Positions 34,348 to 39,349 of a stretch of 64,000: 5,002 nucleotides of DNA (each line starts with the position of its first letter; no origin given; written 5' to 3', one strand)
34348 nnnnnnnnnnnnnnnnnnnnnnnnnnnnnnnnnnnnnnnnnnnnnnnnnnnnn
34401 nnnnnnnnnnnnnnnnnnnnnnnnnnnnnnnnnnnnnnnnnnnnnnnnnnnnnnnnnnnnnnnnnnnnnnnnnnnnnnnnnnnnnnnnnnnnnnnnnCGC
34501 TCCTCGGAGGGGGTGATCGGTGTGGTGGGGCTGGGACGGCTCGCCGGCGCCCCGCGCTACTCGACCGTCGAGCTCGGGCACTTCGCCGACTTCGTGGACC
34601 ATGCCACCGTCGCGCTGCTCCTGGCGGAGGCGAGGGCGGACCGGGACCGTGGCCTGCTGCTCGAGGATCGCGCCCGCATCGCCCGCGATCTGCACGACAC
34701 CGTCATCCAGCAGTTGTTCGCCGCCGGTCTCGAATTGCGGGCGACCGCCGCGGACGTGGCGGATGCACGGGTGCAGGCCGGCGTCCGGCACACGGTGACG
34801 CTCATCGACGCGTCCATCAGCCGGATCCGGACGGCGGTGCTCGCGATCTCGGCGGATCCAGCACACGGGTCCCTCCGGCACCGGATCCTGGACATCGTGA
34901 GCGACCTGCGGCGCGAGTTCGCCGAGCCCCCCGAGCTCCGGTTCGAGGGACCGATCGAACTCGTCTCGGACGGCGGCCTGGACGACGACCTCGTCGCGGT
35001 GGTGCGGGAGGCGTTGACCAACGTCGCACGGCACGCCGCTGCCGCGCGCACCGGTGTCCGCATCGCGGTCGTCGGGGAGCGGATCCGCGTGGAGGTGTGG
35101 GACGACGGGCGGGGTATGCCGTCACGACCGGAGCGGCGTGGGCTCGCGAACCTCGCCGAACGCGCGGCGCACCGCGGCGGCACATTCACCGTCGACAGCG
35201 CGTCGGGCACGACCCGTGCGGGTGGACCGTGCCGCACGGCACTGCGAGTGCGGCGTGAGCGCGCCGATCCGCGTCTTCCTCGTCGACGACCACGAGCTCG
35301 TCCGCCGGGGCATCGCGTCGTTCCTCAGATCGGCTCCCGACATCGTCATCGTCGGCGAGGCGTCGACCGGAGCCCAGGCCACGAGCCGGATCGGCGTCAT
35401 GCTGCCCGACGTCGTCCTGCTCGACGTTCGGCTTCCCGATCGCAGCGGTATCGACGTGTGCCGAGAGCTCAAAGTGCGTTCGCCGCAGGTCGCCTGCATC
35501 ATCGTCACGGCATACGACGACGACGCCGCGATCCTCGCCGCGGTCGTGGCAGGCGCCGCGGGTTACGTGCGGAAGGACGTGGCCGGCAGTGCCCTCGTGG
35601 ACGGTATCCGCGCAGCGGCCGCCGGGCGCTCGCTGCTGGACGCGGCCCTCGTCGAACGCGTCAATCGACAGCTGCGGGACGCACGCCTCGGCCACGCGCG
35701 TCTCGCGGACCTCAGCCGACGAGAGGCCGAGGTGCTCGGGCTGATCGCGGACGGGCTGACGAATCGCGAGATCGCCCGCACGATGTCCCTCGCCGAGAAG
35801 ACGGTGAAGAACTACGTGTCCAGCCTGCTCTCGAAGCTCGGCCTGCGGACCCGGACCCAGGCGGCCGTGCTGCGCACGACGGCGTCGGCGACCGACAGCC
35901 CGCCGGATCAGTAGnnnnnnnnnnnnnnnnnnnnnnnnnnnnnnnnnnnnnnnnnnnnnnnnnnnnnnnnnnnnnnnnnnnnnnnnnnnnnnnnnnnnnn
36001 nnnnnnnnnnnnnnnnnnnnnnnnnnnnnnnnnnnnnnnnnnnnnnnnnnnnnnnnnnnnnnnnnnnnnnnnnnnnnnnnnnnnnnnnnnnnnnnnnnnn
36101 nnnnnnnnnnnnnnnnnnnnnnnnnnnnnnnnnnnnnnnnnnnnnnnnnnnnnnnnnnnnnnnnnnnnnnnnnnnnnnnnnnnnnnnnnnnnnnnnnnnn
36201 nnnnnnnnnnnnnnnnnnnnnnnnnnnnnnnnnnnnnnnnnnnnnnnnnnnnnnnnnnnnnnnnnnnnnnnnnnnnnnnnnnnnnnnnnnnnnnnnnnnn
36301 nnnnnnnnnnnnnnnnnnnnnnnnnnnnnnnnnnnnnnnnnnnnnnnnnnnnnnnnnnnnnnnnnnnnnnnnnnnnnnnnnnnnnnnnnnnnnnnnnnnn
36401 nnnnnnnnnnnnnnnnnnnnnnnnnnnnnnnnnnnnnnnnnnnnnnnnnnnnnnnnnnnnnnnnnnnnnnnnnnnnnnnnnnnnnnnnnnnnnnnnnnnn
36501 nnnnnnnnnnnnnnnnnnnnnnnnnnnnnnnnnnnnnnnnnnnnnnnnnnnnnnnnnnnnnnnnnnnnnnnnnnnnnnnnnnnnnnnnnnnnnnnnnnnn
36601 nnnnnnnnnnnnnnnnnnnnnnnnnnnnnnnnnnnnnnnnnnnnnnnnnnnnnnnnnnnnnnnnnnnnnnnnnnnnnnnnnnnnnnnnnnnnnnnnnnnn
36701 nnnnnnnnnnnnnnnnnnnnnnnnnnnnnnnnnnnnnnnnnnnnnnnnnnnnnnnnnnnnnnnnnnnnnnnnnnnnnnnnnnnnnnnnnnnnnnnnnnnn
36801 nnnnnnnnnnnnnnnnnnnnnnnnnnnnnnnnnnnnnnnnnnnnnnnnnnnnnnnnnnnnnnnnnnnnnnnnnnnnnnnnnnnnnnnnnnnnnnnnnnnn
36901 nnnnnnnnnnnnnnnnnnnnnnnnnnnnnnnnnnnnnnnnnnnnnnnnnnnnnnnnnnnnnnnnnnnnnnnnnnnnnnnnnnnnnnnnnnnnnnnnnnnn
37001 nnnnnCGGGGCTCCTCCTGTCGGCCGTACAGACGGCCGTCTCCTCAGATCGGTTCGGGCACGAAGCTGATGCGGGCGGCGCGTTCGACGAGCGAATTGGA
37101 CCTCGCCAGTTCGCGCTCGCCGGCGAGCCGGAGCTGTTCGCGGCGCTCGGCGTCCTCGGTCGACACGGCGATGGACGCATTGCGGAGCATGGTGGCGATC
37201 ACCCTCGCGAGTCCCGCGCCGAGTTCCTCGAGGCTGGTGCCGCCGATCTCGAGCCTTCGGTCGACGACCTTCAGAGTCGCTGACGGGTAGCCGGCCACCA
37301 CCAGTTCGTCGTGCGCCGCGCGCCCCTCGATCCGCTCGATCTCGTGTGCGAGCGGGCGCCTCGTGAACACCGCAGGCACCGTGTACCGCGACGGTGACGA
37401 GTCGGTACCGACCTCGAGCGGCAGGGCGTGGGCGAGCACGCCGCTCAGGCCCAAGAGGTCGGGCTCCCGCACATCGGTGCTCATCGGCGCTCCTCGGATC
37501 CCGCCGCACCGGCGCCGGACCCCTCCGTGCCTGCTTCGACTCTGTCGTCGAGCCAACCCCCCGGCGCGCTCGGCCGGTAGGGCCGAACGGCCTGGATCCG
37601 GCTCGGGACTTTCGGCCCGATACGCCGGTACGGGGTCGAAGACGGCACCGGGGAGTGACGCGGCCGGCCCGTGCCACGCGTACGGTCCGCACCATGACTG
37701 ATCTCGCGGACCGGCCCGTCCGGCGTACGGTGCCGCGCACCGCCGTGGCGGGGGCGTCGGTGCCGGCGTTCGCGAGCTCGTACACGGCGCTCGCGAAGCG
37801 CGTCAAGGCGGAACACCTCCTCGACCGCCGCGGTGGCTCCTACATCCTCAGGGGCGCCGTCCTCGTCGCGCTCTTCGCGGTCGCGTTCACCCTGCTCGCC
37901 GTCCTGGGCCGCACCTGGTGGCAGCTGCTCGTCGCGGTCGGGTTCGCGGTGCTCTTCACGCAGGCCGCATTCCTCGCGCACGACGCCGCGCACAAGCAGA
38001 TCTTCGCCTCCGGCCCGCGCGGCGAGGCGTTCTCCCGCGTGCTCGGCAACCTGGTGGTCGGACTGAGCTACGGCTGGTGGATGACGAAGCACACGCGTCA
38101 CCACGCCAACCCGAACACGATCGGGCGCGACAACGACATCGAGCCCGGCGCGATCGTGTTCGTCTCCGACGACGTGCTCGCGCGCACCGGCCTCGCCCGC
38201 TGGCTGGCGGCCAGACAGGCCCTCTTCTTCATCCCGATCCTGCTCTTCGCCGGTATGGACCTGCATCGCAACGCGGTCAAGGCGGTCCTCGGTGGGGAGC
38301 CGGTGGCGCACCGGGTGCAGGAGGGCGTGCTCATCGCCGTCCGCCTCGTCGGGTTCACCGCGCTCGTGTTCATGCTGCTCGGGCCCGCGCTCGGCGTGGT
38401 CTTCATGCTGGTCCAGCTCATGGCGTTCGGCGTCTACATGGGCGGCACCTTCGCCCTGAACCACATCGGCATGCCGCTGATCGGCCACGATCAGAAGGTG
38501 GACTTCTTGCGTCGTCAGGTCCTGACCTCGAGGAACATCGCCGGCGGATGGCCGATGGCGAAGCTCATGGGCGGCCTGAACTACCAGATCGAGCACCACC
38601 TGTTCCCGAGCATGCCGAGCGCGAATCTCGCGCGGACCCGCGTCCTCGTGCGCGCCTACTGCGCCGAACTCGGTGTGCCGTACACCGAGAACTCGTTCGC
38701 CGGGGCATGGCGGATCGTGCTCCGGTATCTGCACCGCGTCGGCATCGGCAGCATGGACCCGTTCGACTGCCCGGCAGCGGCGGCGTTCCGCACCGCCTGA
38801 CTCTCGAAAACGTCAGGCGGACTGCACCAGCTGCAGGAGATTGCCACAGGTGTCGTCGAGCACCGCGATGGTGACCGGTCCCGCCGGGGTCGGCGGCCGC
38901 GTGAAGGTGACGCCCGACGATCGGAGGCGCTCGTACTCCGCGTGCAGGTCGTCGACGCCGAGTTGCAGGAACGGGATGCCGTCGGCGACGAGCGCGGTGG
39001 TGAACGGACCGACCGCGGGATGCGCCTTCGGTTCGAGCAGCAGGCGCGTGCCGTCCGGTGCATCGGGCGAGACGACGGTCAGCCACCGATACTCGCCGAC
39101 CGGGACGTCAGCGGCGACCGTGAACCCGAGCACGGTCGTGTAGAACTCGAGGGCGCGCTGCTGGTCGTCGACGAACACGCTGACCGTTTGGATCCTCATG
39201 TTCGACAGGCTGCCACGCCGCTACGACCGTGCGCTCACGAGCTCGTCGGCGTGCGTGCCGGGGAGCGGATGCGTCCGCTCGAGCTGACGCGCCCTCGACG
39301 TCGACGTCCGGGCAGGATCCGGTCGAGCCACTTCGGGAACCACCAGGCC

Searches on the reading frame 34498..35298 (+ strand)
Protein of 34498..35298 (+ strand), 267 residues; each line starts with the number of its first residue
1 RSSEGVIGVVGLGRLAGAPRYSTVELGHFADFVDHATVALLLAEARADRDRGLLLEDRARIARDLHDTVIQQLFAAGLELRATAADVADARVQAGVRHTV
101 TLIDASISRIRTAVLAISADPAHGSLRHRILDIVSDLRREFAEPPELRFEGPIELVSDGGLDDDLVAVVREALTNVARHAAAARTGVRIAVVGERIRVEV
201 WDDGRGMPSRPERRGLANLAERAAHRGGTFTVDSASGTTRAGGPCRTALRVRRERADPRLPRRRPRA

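Call 33: search_protein_families(library=pfam, proteins=[window:34498-35298:+], max_evalue=0.01)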
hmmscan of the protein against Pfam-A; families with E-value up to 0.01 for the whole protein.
seq(267 aa): 3 families
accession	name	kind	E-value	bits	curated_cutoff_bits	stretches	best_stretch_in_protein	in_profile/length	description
PF07730.19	HisKA_3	-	9e-10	39.4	24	1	58-117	2-63/68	Histidine kinase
PF02518.31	HATPase_c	-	1.5e-08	35.5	26.4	1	162-238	3-101/111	Histidine kinase-, DNA gyrase B-, and HSP90-like ATPase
PF13581.12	HATPase_c_2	-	3.7e-06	27.4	27.4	1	163-216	30-88/127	Histidine kinase-like ATPase domain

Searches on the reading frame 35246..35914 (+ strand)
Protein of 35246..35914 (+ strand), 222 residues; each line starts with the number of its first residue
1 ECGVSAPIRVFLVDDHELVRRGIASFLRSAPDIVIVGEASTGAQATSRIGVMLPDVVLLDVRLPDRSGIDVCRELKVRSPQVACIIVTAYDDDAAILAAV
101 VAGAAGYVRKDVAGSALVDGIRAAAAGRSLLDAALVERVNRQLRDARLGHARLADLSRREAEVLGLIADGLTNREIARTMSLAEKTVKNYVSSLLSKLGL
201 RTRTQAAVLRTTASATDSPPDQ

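Call 25: find_encoding_contigs(protein=window:35246-35914:+, flank=10000, max_places=10)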
Protein window:35246-35914:+ (222 aa): no gene with exactly this product is on record in the collection.

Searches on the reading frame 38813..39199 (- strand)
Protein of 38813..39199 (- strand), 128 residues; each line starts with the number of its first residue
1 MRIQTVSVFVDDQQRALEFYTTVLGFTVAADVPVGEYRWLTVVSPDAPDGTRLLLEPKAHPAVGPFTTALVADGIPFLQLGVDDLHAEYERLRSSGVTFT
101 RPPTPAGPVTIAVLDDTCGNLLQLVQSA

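Call 24: find_encoding_contigs(protein=window:38813-39199:-, flank=10000, max_places=10)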
Protein window:38813-39199:- (128 aa): 1 contig read that carries it; 1 place shown.
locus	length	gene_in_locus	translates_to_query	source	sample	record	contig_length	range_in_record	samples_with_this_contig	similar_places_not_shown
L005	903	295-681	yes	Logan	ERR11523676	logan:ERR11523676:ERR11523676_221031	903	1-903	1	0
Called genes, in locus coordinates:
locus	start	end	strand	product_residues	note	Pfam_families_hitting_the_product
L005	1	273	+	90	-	?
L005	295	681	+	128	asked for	PF00903:Glyoxalase, PF22677:Ble-like_N (weak)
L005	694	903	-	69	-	?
